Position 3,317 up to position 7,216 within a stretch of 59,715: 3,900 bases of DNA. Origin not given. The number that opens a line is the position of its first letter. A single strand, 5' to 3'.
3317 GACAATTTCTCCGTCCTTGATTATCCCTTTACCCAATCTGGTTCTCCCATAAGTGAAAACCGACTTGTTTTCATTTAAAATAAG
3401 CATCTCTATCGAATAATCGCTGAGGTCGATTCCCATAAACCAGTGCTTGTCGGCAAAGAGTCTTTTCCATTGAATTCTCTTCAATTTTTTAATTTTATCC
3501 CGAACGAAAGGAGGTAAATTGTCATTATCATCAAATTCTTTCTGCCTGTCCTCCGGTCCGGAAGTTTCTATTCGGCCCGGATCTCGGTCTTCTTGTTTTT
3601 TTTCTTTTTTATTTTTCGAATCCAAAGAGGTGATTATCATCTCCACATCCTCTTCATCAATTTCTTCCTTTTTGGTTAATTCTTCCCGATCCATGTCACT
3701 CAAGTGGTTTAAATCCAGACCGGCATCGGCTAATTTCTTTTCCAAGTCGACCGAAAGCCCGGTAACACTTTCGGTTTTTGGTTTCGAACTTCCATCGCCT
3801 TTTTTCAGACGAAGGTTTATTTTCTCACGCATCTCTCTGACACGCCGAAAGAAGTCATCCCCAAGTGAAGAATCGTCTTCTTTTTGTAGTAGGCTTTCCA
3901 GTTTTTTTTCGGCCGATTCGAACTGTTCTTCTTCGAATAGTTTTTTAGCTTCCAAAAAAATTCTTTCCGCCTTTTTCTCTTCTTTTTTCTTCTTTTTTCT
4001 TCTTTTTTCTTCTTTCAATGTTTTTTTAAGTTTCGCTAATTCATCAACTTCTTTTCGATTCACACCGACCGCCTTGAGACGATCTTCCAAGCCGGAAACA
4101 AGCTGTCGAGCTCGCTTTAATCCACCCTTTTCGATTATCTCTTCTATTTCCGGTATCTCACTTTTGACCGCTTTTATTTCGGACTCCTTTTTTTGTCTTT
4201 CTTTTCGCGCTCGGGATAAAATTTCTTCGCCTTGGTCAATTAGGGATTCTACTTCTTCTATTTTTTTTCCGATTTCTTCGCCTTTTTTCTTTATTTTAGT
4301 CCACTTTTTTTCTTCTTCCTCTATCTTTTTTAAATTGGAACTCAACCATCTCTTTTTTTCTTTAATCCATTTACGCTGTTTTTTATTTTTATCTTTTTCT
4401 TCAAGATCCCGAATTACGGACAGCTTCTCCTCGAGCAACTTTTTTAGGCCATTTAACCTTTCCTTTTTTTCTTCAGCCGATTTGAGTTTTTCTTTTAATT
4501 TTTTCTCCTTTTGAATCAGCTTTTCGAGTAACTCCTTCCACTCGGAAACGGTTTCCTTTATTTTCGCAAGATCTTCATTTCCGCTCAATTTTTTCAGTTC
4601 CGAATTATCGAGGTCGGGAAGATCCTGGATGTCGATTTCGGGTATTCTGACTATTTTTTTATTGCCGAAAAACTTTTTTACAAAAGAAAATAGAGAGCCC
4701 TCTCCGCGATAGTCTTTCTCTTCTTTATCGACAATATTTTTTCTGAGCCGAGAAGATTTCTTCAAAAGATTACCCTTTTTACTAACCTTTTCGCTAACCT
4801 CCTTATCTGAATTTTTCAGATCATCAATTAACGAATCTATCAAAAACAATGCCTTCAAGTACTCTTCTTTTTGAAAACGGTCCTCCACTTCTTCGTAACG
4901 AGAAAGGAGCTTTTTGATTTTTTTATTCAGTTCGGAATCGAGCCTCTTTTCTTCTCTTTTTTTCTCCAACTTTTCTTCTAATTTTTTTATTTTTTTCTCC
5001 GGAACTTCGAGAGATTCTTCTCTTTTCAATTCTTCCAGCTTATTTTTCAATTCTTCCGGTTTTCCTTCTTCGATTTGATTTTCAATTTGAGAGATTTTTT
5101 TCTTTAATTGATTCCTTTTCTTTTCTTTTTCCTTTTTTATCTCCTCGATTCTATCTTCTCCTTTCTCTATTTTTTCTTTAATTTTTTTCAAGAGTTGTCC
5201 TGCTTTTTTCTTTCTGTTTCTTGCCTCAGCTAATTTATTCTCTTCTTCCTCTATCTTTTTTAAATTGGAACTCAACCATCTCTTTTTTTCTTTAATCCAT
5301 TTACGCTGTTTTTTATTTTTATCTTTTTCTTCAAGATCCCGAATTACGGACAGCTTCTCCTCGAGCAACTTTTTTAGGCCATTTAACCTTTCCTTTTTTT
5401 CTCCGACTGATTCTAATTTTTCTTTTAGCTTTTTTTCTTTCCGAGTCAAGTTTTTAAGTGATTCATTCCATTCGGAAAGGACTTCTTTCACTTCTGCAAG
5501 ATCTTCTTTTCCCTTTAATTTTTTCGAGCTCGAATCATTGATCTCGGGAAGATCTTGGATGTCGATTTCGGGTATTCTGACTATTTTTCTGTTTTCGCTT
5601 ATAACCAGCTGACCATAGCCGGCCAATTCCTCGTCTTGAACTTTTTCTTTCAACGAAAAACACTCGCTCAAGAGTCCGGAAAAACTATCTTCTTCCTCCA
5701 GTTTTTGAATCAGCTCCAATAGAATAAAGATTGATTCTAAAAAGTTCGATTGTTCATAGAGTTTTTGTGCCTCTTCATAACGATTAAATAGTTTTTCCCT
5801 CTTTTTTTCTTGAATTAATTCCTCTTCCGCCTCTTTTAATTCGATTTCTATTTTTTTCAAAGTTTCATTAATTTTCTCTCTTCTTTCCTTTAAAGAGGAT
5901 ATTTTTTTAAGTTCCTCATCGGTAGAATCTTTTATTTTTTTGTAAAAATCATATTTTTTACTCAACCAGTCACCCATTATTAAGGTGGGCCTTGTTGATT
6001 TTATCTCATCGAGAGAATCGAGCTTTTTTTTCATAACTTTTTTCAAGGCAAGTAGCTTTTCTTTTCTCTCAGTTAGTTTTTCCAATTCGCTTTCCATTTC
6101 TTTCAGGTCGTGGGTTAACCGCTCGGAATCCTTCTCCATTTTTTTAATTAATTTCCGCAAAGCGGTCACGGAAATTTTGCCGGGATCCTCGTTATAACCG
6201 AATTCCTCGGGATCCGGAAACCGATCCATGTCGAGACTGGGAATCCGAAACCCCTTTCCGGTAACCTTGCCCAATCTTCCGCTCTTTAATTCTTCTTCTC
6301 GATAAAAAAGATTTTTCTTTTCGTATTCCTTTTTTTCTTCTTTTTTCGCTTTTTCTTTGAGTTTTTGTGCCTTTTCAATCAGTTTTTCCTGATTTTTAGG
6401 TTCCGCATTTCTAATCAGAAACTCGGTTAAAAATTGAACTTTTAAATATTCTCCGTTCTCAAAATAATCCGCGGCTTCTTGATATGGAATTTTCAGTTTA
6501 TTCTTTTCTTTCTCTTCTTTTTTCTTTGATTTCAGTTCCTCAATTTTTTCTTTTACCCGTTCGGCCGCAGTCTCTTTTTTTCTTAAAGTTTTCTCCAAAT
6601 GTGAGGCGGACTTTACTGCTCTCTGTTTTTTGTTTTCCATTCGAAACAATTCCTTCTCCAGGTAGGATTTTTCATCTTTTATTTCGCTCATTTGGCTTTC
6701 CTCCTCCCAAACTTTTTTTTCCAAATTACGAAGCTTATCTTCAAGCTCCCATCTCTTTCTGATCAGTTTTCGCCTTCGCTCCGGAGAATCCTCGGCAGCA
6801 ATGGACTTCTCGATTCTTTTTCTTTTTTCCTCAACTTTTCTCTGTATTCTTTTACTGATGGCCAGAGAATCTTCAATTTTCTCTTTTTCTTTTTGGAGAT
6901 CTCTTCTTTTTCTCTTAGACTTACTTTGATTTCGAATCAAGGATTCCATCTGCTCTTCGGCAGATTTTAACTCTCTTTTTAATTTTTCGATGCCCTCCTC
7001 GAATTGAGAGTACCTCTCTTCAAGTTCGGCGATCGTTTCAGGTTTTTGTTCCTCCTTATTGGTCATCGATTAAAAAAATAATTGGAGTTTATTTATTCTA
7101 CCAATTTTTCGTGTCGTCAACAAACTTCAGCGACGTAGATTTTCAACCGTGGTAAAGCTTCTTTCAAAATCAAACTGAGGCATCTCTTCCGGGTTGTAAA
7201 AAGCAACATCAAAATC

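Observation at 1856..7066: Giant PilM with a ~1200-aa modular coiled-coil extension: a possible pilus-linked cytoplasmic strut or tether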

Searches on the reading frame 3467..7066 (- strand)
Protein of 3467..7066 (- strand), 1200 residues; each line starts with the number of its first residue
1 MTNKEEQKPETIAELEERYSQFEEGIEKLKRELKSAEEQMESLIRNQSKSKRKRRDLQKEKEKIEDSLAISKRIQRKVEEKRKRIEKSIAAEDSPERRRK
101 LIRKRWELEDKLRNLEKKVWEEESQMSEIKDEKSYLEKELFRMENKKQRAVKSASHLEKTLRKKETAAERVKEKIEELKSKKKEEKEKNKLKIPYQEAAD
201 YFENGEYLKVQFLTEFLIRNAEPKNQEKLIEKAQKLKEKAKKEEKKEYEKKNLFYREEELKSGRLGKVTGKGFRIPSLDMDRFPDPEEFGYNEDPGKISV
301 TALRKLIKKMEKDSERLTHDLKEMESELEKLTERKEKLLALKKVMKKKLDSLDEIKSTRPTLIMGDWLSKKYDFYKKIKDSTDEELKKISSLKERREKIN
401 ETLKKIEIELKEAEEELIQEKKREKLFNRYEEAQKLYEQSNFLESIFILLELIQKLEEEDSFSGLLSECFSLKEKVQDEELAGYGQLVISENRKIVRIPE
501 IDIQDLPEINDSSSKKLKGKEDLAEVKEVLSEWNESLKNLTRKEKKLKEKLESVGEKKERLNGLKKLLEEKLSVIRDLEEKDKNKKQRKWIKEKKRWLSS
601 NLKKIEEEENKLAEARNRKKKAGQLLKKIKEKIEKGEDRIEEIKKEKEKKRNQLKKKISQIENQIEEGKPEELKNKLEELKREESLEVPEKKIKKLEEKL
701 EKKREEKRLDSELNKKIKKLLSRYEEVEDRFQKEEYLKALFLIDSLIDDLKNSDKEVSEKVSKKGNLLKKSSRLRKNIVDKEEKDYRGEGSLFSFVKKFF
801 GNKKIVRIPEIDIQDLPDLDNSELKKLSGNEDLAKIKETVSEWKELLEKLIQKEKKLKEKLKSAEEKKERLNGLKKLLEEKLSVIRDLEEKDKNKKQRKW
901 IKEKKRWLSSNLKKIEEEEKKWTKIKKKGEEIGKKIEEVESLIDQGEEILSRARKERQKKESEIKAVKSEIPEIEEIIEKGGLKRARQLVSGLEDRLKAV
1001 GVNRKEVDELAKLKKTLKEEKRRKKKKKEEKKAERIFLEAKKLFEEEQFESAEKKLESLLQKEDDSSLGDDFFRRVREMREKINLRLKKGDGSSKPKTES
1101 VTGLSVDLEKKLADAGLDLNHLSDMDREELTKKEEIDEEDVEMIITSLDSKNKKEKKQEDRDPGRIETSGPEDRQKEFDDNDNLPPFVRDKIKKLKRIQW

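Call 34: search_protein_representatives(protein=window:3467-7066:-)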
Query: 1200 residues. Proteins with E-value up to 0.001 (for the whole library): 1; up to 1e-10: 1; up to 1e-30: 1. The best 1 are listed.
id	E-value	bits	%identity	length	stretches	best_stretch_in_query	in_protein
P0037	0.0e+00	2320.8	100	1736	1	1-1200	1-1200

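Call 53: predict_structure(protein=window:3467-7066:-)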
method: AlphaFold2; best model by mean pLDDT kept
length: 1200 residues; sequences in the alignment: 1
mean_pLDDT: 59.1   pTM: 0.30
mean pLDDT of the five models: 59.1, 57.6, 57.5, 55.7, 53.4
residues with pLDDT >= 90: 16; 70-90: 412; 50-70: 350; < 50: 422
segments of 3 or more residues with pLDDT < 50: 1-9, 253-256, 259-302, 426-538, 540-542, 704-706, 709-718, 720-829, 1088-1109, 1112-1118, 1120-1161, 1163-1180, 1195-1200
pLDDT, mean of each block of 10 residues (from residue 1): 38 74 81 79 75 82 86 89 89 82 89 88 81 76 73 76 79 74 53 55 58 58 56 64 59 48 36 34 44 41 61 78 81 78 68 53 58 70 76 79 71 59 45 38 39 44 41 34 30 27 30 33 41 46 54 63 75 75 64 71 71 61 53 54 60 71 67 69 54 53 49 45 39 38 36 41 40 38 36 39 31 37 45 64 76 78 74 83 80 69 79 78 76 79 73 65 65 75 77 72 62 74 66 65 64 62 55 63 55 36 41 45 35 37 32 34 36 39 52 44
secondary structure, 60 per line:
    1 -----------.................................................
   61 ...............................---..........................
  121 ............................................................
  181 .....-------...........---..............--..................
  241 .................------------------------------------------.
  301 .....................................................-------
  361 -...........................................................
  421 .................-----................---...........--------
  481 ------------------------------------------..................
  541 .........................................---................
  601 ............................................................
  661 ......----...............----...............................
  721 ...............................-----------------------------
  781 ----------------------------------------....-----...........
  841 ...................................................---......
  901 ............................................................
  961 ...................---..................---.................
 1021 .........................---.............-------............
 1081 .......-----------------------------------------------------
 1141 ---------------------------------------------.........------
elements in order (helices of 4 or more, strands of 3 or more residues): H12-91 H95-185 H193-203 H207-220 H223-257 H300-353 H362-437 H443-458 H462-472 H523-581 H585-666 H671-685 H690-751 H821-824 H830-891 H895-979 H983-1000 H1004-1045 H1049-1061 H1069-1087 H1186-1194

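Call 59: fold_search(model_id=the predicted structure, library=pdb)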
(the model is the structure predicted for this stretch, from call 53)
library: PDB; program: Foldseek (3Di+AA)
matches with E <= 10: 437; with E <= 0.001: 0
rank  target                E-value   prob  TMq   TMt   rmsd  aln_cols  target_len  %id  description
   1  9hmx_A                6.5e-02  1.00  0.11  0.58   6.8       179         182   14  Structure of SteB-RipA complex from Mycobacterium tuberculosis (released 2025-07-30)
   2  3vkg_B                9.3e-02  1.00  0.11  0.05   5.5       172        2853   20  X-ray structure of an MTBD truncation mutant of dynein motor domain (released 2012-03-14)
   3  7nna                  1.5e-01  1.00  0.13  0.73   7.9       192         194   12  Toxin Import Through the Antibiotic Efflux Channel TolC (released 2021-07-07)
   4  3vkh_B                2.7e-01  0.84  0.13  0.06  38.1       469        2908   15  X-ray structure of a functional full-length dynein motor domain (released 2012-03-14)
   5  3na7                  3.2e-01  1.00  0.11  0.49   8.0       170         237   13  2.2 Angstrom Structure of the HP0958 Protein from Helicobacter pylori CCUG 17874 (released 2010-09-22)
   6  6ewy                  3.3e-01  0.87  0.10  0.36   8.0       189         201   10  RipA Peptidoglycan hydrolase (Rv1477, Mycobacterium tuberculosis) N-terminal domain (released 2018-05-02)
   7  1qu7_A                3.7e-01  0.99  0.13  0.58   9.0       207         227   13  FOUR HELICAL-BUNDLE STRUCTURE OF THE CYTOPLASMIC DOMAIN OF A SERINE CHEMOTAXIS RECEPTOR (released 2000-07-12)
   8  4tko                  3.9e-01  0.99  0.12  0.36   4.8       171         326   18  Structure of the periplasmic adaptor protein EmrA (released 2014-07-09)
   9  8i7o_F2               4.1e-01  0.60  0.09  0.29  41.4       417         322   13  In situ structure of axonemal doublet microtubules in mouse sperm with 16-nm repeat (released 2023-10-11)
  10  9fqr_Fy               4.5e-01  0.35  0.09  0.24  43.2       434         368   10  96-nm repeat of axonemal doublet microtubules from bovine sperm (released 2025-03-26)
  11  3vkg_A                4.7e-01  0.75  0.07  0.03  15.3       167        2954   15  X-ray structure of an MTBD truncation mutant of dynein motor domain (released 2012-03-14)
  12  6z6f_C                5.8e-01  0.96  0.12  0.23   4.7       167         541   13  HDAC-PC (released 2021-02-17)
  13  5i6r                  5.8e-01  0.20  0.07  0.18  40.9       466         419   12  Crystal Structure of srGAP2 F-BARx WT Form-1 (released 2017-08-30)
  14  4mh6                  6.1e-01  1.00  0.12  0.82   2.7       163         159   14  2.8 Angstrom Crystal Structure of Type III Secretion Protein YscO from Vibrio parahaemolyticus (released 2013-09-11)
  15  8wjo_A                6.1e-01  0.95  0.14  0.46  15.8       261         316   13  Cryo-EM structure of 8-subunit Smc5/6 arm region (released 2024-06-26)
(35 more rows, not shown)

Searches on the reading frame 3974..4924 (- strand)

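Call 37: search_protein_families(library=pfam, proteins=[window:3974-4924:-], max_evalue=5)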
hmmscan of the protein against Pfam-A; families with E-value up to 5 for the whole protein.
seq(317 aa): 2 families
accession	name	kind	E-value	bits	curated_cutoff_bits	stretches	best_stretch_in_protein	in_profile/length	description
PF14662.11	KASH_CCD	-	0.01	16.2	43.3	1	111-266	18-176/191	Coiled-coil region of CCDC155 or KASH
PF05531.17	NPV_P10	-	0.057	14.4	29.8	1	189-259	18-72/75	Nucleopolyhedrovirus P10 protein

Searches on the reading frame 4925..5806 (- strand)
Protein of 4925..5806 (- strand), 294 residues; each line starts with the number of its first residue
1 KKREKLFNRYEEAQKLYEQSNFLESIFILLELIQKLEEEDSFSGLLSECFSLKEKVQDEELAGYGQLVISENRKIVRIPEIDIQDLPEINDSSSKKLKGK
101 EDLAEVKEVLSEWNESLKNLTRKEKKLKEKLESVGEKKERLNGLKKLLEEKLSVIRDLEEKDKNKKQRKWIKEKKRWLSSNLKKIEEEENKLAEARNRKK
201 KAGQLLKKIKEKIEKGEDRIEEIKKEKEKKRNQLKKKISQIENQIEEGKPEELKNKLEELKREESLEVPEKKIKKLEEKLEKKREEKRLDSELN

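Call 18: find_homologous_proteins(query=window:5063-5806:-)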
Query window:5063-5806:-: 8000 candidates shared short words with the query, none scored E <= 0.001.

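Call 37: search_protein_families(library=pfam, proteins=[window:4925-5806:-], max_evalue=5)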
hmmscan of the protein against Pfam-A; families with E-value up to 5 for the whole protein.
seq(294 aa): 7 families
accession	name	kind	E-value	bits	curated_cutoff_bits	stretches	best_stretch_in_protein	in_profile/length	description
PF00015.26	MCPsignal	-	0.23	11.7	34.6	1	163-243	87-163/172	Methyl-accepting chemotaxis protein (MCP) signalling domain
PF20117.4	DUF6507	-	0.36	11.8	25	1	104-140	9-45/120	Family of unknown function (DUF6507)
PF04513.17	Baculo_PEP_C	-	0.86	10.1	38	0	204-261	38-91/140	Baculovirus polyhedron envelope protein, PEP, C terminus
PF06009.19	Laminin_II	-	1.1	9.7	33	2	178-247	29-101/138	Laminin Domain II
PF04344.18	CheZ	-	1.3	9.3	30.7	1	111-223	12-121/203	Chemotaxis phosphatase, CheZ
PF00700.27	Flagellin_C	-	1.9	9.3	23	1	180-241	6-67/86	Bacterial flagellin C-terminal helical region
PF06103.16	DUF948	-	4.7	7.9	37.2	1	104-143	47-86/89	Bacterial protein of unknown function (DUF948)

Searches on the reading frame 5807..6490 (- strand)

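Call 37: search_protein_families(library=pfam, proteins=[window:5807-6490:-], max_evalue=5)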
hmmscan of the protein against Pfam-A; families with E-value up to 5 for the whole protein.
seq(228 aa): 6 families
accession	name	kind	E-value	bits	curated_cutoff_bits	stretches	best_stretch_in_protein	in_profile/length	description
PF19908.4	DUF6381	-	0.0071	16.5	26.6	1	21-54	21-54/62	Family of unknown function (DUF6381)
PF23203.1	KIF21A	-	0.019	15.2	28.5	1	109-162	23-76/161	KIF21A-like domain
PF08807.15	DUF1798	-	0.081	13.5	25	1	177-210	22-55/108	Bacterial domain of unknown function (DUF1798)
PF05531.17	NPV_P10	-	1.3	10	29.8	0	110-165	8-63/75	Nucleopolyhedrovirus P10 protein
PF06013.18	WXG100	-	1.5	9.6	27.3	1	105-140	3-38/86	Proteins of 100 residues with WXG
PF18052.6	Rx_N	-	2.6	8.6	27.7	2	113-155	18-60/93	Rx N-terminal domain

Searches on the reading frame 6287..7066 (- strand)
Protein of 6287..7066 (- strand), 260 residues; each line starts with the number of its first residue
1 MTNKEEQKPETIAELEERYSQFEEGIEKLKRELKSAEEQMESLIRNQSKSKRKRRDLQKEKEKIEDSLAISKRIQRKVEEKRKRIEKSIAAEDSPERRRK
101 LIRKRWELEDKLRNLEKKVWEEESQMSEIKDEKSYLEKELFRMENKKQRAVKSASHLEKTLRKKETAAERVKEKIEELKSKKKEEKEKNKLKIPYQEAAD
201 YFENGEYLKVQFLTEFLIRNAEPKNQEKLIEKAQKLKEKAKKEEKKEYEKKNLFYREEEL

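Call 61: predict_structure(protein=window:6287-7066:-)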
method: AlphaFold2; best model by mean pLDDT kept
length: 260 residues; sequences in the alignment: 1
mean_pLDDT: 86.6   pTM: 0.57
mean pLDDT of the five models: 86.6, 86.1, 85.5, 83.2, 82.5
residues with pLDDT >= 90: 173; 70-90: 49; 50-70: 29; < 50: 9
segments of 3 or more residues with pLDDT < 50: 201-203
pLDDT, mean of each block of 10 residues (from residue 1): 63 94 97 94 95 96 96 97 97 95 97 97 96 96 95 95 96 95 85 52 58 76 78 79 75 58
secondary structure, 60 per line:
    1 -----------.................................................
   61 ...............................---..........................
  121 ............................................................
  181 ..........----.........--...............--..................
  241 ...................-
elements in order: H12-91 H95-190 H195-203 H206-220 H223-259

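Call 65: fold_search(model_id=the predicted structure, library=pdb)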
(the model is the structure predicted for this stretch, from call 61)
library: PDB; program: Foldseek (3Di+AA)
matches with E <= 10: 596; with E <= 0.001: 0
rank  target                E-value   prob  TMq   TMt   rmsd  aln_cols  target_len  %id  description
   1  5nnv_B                1.2e-02  1.00  0.37  0.41   9.7       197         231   18  Structure of a Bacillus subtilis Smc coiled coil middle fragment (released 2017-06-21)
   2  9hmx_A                1.9e-02  1.00  0.45  0.63   6.1       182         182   14  Structure of SteB-RipA complex from Mycobacterium tuberculosis (released 2025-07-30)
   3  3na7                  2.1e-02  1.00  0.46  0.50   6.2       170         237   14  2.2 Angstrom Structure of the HP0958 Protein from Helicobacter pylori CCUG 17874 (released 2010-09-22)
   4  5nnv_A                2.1e-02  1.00  0.35  0.39  13.3       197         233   16  Structure of a Bacillus subtilis Smc coiled coil middle fragment (released 2017-06-21)
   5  3vkg_B                2.5e-02  1.00  0.40  0.05   5.6       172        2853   20  X-ray structure of an MTBD truncation mutant of dynein motor domain (released 2012-03-14)
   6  6ixf_B                3.0e-02  1.00  0.34  0.39  28.9       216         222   15  Crystal structure of SeMet apo SH3BP5 (P41) (released 2019-03-20)
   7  5nnv_D                3.8e-02  1.00  0.47  0.49   6.5       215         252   16  Structure of a Bacillus subtilis Smc coiled coil middle fragment (released 2017-06-21)
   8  6ixf_A                4.4e-02  0.99  0.32  0.37  26.4       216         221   15  Crystal structure of SeMet apo SH3BP5 (P41) (released 2019-03-20)
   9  6z6o_C                4.7e-02  1.00  0.40  0.23   5.1       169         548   12  HDAC-TC (released 2021-02-17)
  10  3vkg_A                5.2e-02  1.00  0.48  0.05   5.1       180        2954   16  X-ray structure of an MTBD truncation mutant of dynein motor domain (released 2012-03-14)
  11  1qu7_A                5.2e-02  1.00  0.48  0.54   9.0       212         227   13  FOUR HELICAL-BUNDLE STRUCTURE OF THE CYTOPLASMIC DOMAIN OF A SERINE CHEMOTAXIS RECEPTOR (released 2000-07-12)
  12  3zx6_A                5.8e-02  0.91  0.29  0.26  12.6       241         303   12  Structure of Hamp(AF1503)-Tsr fusion - Hamp (A291V) mutant (released 2012-02-29)
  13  6z6f_C                6.1e-02  1.00  0.41  0.23   4.9       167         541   13  HDAC-PC (released 2021-02-17)
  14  3vkh_B                6.1e-02  0.99  0.34  0.05   6.4       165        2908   20  X-ray structure of a functional full-length dynein motor domain (released 2012-03-14)
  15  7zr1_D                7.2e-02  0.57  0.22  0.09  38.7       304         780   15  Chaetomium thermophilum Mre11-Rad50-Nbs1 complex bound to ATPyS (composite structure) (released 2023-01-11)
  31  4mh6                  1.6e-01  1.00  0.54  0.85   2.5       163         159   14  2.8 Angstrom Crystal Structure of Type III Secretion Protein YscO from Vibrio parahaemolyticus (released 2013-09-11)
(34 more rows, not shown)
